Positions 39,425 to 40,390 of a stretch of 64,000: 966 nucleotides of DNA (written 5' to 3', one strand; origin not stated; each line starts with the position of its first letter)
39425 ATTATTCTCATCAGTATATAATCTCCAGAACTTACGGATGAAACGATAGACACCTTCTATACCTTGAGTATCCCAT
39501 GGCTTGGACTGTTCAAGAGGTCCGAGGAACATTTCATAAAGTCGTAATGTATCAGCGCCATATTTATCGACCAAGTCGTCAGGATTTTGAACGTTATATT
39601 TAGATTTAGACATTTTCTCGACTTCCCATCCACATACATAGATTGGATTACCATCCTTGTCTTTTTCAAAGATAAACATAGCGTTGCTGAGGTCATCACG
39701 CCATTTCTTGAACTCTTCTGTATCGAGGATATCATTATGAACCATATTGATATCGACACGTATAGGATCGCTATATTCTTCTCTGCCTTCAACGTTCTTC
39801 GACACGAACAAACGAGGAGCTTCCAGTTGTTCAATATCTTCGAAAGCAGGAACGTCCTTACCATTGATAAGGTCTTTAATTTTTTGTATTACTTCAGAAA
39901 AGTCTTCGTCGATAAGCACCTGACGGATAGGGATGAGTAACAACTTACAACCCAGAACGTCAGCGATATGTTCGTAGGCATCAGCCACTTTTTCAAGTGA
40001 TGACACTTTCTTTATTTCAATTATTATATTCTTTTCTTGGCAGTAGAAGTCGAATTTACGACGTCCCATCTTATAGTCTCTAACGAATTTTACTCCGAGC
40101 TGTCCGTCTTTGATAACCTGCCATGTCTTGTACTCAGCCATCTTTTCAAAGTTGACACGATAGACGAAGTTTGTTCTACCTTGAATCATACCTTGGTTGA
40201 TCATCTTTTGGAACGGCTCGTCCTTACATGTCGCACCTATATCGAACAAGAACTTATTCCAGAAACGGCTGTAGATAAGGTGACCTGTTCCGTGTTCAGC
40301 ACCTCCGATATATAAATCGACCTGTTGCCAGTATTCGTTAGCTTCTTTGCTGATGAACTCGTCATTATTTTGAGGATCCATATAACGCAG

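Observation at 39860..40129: In-frame DUF559/Vsr-like endonuclease-fold module nested inside leucyl-tRNA synthetase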

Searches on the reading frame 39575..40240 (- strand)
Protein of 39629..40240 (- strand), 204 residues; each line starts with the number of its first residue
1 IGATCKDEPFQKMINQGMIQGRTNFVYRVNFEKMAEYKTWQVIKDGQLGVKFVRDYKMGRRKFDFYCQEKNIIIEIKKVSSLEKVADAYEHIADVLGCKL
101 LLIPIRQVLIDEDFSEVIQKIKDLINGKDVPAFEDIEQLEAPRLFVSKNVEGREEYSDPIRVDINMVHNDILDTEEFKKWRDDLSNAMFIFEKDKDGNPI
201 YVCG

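Call 3: search_protein_families(library=pfam, proteins=[window:39725-40204:-], max_evalue=10)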
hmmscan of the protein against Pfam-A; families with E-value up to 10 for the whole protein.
window:39725-40204:- (160 aa): 4 families
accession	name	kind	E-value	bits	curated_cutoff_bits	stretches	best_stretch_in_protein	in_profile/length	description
PF04480.18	DUF559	-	1.1e-06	28.9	20.6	1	22-72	16-67/109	Protein of unknown function (DUF559)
PF03749.19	SfsA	-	0.015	15.5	22.8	1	39-72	24-59/138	Sugar fermentation stimulation protein RE domain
PF18742.7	DpnII-MboI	-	0.02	14.9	27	1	40-80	57-97/150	REase_DpnII-MboI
PF13366.12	PDDEXK_3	-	0.027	15.3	22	1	14-74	26-85/117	PD-(D/E)XK nuclease superfamily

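Call 5: find_homologous_proteins(query=window:39629-40165:-, max_evalue=0.001)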
Query window:39629-40165:- (179 aa): 5 proteins with E <= 0.001 among 53 candidates.
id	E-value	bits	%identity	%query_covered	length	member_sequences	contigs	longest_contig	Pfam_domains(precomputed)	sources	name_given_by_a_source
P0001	1.0e-30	125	71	48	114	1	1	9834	-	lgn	-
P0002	2.8e-28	117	83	37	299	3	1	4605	PF08264.20,PF00133.29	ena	-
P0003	3.0e-27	114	75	43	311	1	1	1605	PF08264.20,PF00133.29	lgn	-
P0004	5.4e-19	87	80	31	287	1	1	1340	PF08264.20,PF00133.29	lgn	-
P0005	7.6e-4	37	48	36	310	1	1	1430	PF08264.20,PF00133.29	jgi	jgi:leucyl-tRNA synthetase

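Call 8: find_encoding_contigs(protein=P0001, flank=6000, max_places=4)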
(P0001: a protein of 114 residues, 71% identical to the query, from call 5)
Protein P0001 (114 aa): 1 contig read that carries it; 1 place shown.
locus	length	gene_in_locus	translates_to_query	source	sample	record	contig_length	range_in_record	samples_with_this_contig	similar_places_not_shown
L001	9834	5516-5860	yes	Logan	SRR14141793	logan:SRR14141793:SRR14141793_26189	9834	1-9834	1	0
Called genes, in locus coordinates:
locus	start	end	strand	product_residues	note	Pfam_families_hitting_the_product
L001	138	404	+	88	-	-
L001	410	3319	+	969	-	PF01364:Peptidase_C25, PF03785:Peptidase_C25_C (weak), PF00041:fn3 (faint), PF18370:RGI_lyase (faint), PF18962:Por_Secre_tail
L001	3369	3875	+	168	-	PF00133:tRNA-synt_1, PF09334:tRNA-synt_1g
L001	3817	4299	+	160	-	-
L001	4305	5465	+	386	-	PF13603:tRNA-synt_1_2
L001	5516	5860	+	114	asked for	-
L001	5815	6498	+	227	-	PF08264:Anticodon_1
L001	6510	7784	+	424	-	PF01120:Alpha_L_fucos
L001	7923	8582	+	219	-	PF05221:AdoHcyase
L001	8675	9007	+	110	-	PF00670:AdoHcyase_NAD, PF02826:2-Hacid_dh_C (weak), PF07991:KARI_N (weak)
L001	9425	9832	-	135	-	?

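Call 9: find_encoding_contigs(protein=P0002, flank=6000, max_places=4)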
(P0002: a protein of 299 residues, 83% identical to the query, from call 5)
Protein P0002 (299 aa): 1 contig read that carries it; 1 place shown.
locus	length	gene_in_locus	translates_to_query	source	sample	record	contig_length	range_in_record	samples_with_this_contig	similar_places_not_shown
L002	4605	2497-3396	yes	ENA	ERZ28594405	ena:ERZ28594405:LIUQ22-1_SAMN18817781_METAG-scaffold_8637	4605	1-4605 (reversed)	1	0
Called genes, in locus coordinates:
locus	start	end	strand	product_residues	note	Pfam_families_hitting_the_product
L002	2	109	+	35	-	?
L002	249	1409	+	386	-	-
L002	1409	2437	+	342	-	-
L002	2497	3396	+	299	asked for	PF00133:tRNA-synt_1 (faint), PF08264:Anticodon_1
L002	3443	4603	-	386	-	?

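Call 10: find_encoding_contigs(protein=P0003, flank=6000, max_places=4)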
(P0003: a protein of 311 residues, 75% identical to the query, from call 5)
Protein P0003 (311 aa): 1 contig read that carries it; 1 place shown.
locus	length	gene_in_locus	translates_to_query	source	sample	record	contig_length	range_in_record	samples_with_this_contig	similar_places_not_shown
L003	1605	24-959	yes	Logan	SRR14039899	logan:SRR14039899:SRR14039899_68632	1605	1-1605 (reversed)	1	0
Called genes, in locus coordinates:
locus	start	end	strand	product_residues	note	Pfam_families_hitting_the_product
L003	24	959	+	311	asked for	PF00133:tRNA-synt_1 (faint), PF08264:Anticodon_1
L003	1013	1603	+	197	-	?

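Call 14: find_related_loci(query=window:39629-40240:-, collection=genome_contigs, flank=4000)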
Query window:39629-40240:- (204 aa) in genome_contigs; peptide patterns used: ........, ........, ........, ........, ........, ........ (x = any residue, [..] = any of these).
599 stretches matched a pattern (row limit reached: there are more); 347 encode a relative of the query (tblastn E <= 1e-3); the best 80 are kept; 80 distinct loci.
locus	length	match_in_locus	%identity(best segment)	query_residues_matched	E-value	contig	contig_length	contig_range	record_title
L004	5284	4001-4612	100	1-204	1e-137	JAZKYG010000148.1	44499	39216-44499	MAG: Bacteroidales bacterium isolate T1900045104_TC20190098.MAGScoT_cleanbin_000022 SGB_4772_k141_700690, whole genome s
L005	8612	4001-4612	94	1-204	5e-131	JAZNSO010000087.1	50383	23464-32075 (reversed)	MAG: Bacteroidales bacterium isolate T1900044809_TS20190275.MAGScoT_cleanbin_000008 SGB_2770_k141_1262823, whole genome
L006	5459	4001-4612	92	1-204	6e-128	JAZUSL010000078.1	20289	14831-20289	MAG: Bacteroidales bacterium isolate T1900044846_TS20190312.MAGScoT_cleanbin_000007 SGB_2975_k141_695859, whole genome s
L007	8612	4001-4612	91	1-204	9e-126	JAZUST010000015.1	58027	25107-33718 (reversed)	MAG: Bacteroidales bacterium isolate T1900044842_TS20190308.MAGScoT_cleanbin_000012 SGB_2950_k141_2136005, whole genome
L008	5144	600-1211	81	1-204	4e-114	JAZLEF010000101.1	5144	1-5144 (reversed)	MAG: Bacteroidales bacterium isolate T1900045022_TC20190015.MAGScoT_cleanbin_000022 SGB_4411_k141_1367477, whole genome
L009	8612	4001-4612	82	1-204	2e-112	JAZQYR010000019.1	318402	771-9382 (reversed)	MAG: Bacteroidales bacterium isolate T1900045160_TC20190154.MAGScoT_cleanbin_000002 SGB_5036_k141_661156, whole genome s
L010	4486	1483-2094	82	1-204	7e-113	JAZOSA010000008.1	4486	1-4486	MAG: Bacteroidales bacterium isolate T1900045549_YK20190243.MAGScoT_cleanbin_000011 SGB_7860_k141_640479, whole genome s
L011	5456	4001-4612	80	1-204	6e-112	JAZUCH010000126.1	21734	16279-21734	MAG: Bacteroidales bacterium isolate T1900045314_YK20190003.MAGScoT_cleanbin_000021 SGB_6272_k141_998105, whole genome s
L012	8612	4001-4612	76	1-204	6e-106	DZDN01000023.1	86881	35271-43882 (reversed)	MAG TPA_asm: Candidatus Limimorpha avicola isolate Gambia15-481 c_000000000023, whole genome shotgun sequence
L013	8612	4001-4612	71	1-204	3e-96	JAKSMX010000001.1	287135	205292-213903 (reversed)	MAG: Bacteroidales bacterium isolate Horse_feces136 MAG136_1, whole genome shotgun sequence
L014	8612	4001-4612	69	1-204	2e-93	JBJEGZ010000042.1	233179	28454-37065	MAG: Candidatus Limimorpha sp. isolate PUNG01_bin.028 NODE_9_length_233179_cov_10.896420, whole genome shotgun sequence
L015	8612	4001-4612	70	1-204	4e-92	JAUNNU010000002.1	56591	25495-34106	MAG: Bacteroidia bacterium isolate S33M_St_15 NODE_117_length_56591_cov_9.467667, whole genome shotgun sequence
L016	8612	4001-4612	68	1-204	7e-91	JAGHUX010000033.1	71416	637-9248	MAG: Candidatus Limimorpha caballi isolate E5_119 c_000000558025, whole genome shotgun sequence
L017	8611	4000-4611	68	1-204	7e-91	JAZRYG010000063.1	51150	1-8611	MAG: Bacteroidales bacterium isolate T1900044950_TA20190003.MAGScoT_cleanbin_000023 SGB_3594_k141_2207934, whole genome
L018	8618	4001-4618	62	1-204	4e-83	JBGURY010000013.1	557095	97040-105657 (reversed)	MAG: Candidatus Limimorpha sp. isolate ruminal_MAG_105 ruminal_MAG_105_contig_0013, whole genome shotgun sequence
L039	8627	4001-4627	50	1-204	7e-57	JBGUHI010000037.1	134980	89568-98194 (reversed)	MAG: Candidatus Limimorpha sp. isolate ruminal_MAG_354 ruminal_MAG_354_contig_0037, whole genome shotgun sequence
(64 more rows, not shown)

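Call 64: predict_structure(alignment_id=A6)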
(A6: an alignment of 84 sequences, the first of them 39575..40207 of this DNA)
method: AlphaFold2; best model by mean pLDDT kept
length: 211 residues; sequences in the alignment: 84
mean_pLDDT: 69.0   pTM: 0.59
mean pLDDT of the five models: 69.0, 67.8, 67.6, 66.5, 66.4
residues with pLDDT >= 90: 66; 70-90: 44; 50-70: 32; < 50: 69
segments of 3 or more residues with pLDDT < 50: 1-16, 127-159, 192-211
pLDDT, mean of each block of 10 residues (from residue 1): 43 57 93 95 93 96 90 81 91 88 92 96 61 35 38 39 65 62 63 41 36 36
secondary structure, 60 per line:
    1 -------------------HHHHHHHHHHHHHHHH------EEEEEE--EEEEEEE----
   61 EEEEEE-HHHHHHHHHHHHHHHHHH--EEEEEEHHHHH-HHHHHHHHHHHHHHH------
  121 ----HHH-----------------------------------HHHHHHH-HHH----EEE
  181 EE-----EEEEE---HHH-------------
elements in order: H20-35 E42-47 E50-56 E61-66 H68-85 E88-93 H94-98 H100-114 H163-169 E178-182 E188-192

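Call 78: find_related_loci(query=L039:4085-4444:+, collection=metagenome_contigs, flank=2500)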
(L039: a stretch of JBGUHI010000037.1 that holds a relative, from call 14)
Query L039:4085-4444:+ (120 aa) in metagenome_contigs; peptide patterns used: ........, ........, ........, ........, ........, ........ (x = any residue, [..] = any of these).
57 stretches matched a pattern, but none encodes a relative of the query by tblastn (E <= 1e-3).
